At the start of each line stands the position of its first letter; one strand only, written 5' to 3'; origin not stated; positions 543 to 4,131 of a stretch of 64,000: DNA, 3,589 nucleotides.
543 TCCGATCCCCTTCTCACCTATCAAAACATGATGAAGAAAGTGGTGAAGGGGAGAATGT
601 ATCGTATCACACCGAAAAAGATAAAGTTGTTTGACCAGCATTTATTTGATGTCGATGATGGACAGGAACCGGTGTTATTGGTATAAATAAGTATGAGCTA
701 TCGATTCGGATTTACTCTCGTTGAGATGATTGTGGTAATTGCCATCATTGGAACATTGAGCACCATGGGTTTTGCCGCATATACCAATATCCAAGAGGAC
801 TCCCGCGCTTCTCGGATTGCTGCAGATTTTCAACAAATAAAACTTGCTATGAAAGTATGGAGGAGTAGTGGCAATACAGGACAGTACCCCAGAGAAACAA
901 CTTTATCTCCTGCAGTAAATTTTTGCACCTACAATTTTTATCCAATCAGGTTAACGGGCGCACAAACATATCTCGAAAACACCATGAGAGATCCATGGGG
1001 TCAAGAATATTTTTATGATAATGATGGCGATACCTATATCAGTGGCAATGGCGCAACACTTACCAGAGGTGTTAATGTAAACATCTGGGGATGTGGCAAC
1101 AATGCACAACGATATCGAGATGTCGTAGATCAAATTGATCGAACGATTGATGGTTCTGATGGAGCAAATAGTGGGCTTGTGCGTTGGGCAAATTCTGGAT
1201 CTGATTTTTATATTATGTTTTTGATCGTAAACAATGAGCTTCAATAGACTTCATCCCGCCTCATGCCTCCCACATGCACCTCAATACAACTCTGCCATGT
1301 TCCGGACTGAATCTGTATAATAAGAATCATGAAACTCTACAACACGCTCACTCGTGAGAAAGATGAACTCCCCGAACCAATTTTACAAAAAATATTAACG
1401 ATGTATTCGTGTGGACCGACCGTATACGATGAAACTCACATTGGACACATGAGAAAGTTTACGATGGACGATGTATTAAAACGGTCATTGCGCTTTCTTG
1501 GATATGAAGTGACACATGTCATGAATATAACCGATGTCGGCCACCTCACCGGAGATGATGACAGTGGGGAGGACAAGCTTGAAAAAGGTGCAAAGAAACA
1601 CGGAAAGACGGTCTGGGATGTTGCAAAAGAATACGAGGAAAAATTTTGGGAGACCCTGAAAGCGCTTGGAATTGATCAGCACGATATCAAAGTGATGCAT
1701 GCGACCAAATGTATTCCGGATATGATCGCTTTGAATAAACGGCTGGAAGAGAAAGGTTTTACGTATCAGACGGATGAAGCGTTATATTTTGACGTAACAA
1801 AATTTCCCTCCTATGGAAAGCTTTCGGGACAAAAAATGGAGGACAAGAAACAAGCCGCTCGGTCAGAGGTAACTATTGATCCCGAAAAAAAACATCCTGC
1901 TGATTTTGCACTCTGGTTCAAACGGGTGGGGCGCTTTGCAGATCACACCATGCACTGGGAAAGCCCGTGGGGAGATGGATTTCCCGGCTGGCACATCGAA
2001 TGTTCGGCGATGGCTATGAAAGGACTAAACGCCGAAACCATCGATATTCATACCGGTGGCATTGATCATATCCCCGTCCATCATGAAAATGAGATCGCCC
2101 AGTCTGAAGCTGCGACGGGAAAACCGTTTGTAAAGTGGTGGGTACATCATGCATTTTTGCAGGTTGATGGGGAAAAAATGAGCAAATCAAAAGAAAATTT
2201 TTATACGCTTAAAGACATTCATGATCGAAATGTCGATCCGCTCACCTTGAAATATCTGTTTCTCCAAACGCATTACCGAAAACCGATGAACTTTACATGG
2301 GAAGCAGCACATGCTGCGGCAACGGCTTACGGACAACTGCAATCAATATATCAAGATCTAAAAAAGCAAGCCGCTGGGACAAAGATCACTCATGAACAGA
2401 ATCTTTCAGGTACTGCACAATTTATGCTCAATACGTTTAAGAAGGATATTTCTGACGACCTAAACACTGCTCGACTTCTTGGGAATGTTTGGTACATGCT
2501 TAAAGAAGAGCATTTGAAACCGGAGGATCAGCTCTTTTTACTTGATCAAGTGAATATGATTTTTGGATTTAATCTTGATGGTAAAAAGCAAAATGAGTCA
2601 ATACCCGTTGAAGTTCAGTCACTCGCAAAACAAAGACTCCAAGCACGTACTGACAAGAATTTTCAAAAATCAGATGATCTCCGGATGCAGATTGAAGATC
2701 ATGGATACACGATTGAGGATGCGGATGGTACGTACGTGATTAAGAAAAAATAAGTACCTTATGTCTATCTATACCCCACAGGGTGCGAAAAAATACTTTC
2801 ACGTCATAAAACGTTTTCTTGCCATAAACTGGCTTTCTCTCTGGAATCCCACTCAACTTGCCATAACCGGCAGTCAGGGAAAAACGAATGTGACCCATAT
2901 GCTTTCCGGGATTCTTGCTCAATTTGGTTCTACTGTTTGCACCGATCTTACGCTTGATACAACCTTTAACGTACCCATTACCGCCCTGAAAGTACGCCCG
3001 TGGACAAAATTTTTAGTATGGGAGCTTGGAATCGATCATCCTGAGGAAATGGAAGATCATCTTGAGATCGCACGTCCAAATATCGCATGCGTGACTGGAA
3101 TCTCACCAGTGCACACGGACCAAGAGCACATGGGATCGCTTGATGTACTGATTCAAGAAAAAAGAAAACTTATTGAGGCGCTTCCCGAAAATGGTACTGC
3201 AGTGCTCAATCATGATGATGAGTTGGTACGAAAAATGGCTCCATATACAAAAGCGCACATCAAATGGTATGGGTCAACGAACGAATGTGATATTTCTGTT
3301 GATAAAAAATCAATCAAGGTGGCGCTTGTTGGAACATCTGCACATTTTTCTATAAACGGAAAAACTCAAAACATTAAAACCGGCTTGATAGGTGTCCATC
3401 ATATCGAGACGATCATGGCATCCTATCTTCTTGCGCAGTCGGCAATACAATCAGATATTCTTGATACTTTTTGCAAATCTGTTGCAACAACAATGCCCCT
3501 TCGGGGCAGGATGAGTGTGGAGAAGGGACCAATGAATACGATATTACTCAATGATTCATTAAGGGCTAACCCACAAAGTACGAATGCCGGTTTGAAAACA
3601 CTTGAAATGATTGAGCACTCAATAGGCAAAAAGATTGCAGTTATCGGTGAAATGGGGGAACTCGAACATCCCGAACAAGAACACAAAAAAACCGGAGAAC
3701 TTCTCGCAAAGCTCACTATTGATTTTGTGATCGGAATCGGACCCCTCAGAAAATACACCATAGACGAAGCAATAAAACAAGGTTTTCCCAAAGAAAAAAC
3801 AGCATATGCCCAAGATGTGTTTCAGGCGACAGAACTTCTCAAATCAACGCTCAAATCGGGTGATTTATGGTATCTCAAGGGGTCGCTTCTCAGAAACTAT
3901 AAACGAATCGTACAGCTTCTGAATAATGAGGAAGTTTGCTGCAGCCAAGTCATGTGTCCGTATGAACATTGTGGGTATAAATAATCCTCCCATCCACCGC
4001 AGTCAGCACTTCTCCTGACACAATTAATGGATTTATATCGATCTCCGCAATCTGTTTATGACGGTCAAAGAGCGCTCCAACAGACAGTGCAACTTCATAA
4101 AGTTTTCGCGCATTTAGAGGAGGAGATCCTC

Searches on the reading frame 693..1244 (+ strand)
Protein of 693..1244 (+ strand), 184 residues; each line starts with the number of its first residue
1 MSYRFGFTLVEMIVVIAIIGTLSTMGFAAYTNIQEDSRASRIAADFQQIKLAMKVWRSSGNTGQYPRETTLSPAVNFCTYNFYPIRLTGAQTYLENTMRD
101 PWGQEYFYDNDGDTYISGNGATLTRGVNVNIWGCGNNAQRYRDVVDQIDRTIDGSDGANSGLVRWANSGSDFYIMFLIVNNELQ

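Call 38: search_protein_families(library=pfam, proteins=[window:693-1244:+], max_evalue=0.01)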
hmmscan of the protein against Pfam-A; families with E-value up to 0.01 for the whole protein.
window:693-1244:+ (184 aa): 2 families
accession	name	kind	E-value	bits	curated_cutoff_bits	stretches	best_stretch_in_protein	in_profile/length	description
PF07963.17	N_methyl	-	1.5e-06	27.9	21.2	1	1-25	1-25/27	Prokaryotic N-terminal methylation motif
PF08334.16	T2SSG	-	4.2e-05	24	21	1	32-113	4-81/108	Type II secretion system (T2SS), protein G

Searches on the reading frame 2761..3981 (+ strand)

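Call 67: search_protein_families(library=pfam, proteins=[window:2761-3981:+], max_evalue=0.001)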
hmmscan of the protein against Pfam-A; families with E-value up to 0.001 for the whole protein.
window:2761-3981:+ (407 aa): 2 families
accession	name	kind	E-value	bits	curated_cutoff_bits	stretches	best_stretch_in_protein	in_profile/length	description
PF08245.18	Mur_ligase_M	-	2.7e-28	99.8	24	1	35-224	1-199/200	Mur ligase middle domain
PF02875.26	Mur_ligase_C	-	5.4e-11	43.9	28.4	1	249-375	1-126/127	Mur ligase, glutamate ligase domain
